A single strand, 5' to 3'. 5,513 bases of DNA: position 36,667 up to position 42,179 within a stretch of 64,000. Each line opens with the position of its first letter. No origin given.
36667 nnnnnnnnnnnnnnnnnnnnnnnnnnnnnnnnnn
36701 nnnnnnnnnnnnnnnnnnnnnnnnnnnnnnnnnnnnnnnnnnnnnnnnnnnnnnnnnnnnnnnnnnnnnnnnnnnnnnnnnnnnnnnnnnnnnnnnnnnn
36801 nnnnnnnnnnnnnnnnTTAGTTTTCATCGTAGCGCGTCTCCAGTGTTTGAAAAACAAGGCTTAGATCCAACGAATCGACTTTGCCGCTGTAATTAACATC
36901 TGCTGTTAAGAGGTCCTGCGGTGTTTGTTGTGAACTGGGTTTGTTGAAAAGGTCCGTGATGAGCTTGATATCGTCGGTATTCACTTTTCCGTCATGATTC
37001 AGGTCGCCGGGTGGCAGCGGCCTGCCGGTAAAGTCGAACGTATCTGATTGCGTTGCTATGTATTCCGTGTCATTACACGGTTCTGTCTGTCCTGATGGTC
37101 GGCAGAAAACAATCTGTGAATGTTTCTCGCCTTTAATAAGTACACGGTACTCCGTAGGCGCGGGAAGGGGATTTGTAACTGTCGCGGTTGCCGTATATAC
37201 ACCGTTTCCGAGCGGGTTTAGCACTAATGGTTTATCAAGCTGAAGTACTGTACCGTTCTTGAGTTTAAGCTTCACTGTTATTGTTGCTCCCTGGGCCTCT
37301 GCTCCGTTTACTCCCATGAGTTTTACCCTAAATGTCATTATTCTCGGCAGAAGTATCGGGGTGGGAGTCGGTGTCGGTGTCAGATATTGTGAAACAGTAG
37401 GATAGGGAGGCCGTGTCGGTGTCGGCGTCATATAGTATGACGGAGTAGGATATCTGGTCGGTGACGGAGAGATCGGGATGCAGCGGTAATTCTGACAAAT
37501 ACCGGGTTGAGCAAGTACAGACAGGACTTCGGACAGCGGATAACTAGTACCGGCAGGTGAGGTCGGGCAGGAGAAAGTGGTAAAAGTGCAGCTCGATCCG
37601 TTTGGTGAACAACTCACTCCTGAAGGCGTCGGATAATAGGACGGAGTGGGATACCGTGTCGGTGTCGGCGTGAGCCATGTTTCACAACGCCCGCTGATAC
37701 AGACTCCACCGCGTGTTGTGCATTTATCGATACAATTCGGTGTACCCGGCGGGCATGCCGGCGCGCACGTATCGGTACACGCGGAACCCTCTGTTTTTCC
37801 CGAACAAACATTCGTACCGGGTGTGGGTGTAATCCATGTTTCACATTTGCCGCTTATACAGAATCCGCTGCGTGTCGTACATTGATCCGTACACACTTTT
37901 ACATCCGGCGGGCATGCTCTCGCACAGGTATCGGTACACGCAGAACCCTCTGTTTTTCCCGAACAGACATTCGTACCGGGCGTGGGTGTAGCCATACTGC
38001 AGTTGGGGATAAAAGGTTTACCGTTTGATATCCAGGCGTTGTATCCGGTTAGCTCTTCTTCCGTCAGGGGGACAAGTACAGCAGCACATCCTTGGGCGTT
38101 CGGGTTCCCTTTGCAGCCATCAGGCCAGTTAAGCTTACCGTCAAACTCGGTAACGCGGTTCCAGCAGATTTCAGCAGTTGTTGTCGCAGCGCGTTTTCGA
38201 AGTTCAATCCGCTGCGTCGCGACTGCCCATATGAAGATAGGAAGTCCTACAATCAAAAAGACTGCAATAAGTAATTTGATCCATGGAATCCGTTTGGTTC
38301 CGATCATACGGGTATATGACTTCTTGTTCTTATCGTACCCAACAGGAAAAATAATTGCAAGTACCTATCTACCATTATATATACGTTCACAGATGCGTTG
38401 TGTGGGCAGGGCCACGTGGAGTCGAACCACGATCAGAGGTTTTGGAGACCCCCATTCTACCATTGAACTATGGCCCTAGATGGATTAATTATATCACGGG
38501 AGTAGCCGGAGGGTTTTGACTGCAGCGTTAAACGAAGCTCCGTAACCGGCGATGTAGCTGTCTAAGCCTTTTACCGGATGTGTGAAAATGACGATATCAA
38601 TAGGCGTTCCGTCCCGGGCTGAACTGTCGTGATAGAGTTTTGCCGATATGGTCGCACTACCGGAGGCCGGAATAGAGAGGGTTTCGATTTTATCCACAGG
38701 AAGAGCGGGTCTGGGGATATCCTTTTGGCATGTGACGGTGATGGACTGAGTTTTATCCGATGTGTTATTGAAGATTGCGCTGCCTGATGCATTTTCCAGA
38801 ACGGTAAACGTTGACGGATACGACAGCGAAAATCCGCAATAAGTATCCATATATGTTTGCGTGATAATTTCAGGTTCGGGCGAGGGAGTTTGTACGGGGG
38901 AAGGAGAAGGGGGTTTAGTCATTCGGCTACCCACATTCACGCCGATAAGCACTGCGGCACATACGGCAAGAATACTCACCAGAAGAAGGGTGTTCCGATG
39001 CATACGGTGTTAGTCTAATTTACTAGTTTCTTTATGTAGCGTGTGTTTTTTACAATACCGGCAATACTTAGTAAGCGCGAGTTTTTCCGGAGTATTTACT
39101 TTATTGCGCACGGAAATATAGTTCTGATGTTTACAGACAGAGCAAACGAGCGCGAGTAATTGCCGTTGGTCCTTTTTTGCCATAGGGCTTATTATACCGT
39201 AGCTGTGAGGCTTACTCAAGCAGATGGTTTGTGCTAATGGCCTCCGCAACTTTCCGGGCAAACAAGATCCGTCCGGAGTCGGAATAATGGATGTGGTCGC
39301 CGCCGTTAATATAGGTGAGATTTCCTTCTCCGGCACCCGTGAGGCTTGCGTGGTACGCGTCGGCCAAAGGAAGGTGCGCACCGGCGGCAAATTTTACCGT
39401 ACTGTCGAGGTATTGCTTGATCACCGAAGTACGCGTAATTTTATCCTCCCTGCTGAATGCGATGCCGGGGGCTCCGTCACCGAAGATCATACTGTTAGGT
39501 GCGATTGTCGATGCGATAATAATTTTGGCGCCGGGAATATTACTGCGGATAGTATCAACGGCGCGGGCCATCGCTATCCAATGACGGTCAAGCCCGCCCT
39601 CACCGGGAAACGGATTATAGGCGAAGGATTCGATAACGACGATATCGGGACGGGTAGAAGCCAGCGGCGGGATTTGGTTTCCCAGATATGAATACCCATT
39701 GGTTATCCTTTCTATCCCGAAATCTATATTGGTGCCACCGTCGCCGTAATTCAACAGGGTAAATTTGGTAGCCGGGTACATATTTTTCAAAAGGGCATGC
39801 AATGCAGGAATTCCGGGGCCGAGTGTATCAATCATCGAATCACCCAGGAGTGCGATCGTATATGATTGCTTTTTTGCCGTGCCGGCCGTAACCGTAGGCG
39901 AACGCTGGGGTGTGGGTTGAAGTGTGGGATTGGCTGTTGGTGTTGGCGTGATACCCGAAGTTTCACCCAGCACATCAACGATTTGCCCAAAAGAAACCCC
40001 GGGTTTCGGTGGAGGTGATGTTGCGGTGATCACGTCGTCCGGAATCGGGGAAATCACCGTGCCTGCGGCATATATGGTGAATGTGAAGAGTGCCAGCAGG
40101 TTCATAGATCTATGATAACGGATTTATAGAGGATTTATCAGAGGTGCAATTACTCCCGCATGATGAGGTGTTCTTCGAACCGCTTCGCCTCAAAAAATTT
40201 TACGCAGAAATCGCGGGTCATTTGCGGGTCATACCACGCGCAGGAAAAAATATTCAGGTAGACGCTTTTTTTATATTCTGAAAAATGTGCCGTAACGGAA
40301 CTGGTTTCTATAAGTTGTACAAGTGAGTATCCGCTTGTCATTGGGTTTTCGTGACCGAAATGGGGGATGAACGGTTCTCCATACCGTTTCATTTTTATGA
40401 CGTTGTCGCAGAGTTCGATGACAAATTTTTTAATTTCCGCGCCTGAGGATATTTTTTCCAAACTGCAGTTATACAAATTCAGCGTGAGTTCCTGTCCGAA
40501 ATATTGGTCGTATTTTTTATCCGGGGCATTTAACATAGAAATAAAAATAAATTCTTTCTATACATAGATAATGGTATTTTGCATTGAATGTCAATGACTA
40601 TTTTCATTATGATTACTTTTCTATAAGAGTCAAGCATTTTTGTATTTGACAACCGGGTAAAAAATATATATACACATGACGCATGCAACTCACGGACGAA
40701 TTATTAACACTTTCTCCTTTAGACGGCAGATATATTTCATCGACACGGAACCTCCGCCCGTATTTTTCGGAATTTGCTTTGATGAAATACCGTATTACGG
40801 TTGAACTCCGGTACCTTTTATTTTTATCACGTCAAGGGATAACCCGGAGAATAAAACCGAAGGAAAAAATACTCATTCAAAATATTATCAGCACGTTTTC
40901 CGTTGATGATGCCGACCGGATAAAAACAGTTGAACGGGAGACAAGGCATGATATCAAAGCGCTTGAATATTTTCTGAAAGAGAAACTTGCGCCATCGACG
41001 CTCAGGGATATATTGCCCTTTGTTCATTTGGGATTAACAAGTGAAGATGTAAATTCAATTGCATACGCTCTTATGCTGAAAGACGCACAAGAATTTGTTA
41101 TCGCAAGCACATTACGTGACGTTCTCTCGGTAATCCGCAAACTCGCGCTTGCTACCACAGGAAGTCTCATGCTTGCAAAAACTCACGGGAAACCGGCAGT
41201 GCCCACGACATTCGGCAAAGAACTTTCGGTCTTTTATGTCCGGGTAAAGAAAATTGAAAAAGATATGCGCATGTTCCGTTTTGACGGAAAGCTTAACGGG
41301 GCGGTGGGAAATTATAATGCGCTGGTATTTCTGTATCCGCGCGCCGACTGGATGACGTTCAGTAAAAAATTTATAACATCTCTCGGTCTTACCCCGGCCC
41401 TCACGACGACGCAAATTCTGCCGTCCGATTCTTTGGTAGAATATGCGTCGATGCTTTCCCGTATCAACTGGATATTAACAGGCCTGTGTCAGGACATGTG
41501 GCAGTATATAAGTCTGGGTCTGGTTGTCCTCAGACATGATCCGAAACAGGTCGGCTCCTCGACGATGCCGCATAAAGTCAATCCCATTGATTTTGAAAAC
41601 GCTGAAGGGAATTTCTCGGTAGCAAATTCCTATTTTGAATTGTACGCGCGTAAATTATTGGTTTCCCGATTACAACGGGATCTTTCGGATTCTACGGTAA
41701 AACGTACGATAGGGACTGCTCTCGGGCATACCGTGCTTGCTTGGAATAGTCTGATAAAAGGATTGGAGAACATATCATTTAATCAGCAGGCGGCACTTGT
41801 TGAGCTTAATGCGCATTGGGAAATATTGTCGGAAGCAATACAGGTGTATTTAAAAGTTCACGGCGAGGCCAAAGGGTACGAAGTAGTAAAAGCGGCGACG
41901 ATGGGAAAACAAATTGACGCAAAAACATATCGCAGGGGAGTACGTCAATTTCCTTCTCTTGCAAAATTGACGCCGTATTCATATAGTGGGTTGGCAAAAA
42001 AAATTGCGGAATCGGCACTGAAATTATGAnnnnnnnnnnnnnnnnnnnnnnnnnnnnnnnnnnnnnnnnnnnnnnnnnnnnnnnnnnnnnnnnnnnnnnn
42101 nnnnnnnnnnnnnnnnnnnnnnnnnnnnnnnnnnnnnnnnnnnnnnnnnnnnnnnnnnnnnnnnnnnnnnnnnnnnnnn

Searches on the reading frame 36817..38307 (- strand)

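Call 20: search_protein_families(library=pfam, proteins=[window:36817-38307:-], max_evalue=0.00001)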
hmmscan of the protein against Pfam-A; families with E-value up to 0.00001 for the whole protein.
window:36817-38307:- (496 aa): 1 family
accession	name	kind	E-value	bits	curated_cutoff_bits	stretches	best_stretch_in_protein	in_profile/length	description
PF00404.24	Dockerin_1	-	3e-10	40.6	22.9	1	433-489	1-56/57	Dockerin type I domain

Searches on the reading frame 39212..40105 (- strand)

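Call 30: search_protein_families(library=pfam, proteins=[window:39212-40105:-], max_evalue=0.001)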
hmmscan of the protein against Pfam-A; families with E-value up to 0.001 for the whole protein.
window:39212-40105:- (297 aa): 1 family
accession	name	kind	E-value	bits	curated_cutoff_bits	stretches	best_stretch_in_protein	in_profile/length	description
PF13472.12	Lipase_GDSL_2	-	1.8e-06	29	32.9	1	87-278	2-175/178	GDSL-like Lipase/Acylhydrolase family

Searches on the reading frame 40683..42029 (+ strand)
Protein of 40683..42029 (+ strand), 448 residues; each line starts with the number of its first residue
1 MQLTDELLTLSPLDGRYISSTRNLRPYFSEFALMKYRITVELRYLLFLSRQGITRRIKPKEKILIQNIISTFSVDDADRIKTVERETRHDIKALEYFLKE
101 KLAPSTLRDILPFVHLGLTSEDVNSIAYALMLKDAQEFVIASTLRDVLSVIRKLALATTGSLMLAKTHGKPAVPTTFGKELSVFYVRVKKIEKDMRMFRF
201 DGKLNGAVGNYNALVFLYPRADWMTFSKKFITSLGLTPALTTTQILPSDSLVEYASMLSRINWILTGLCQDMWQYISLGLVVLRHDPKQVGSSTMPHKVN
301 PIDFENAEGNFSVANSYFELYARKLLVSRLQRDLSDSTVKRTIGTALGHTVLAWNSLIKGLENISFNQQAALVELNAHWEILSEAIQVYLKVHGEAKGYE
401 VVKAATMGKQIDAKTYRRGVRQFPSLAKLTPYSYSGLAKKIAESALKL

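Call 20: search_protein_families(library=pfam, proteins=[window:40683-42029:+], max_evalue=0.00001)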
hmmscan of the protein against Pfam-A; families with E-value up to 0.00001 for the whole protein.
window:40683-42029:+ (448 aa): 2 families
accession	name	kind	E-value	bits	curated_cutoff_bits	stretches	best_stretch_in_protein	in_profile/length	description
PF00206.25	Lyase_1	-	1.9e-41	142.9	27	1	65-309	57-305/312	Lyase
PF08328.16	ASL_C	-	9.8e-31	106.6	35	1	328-421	1-94/115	Adenylosuccinate lyase C-terminal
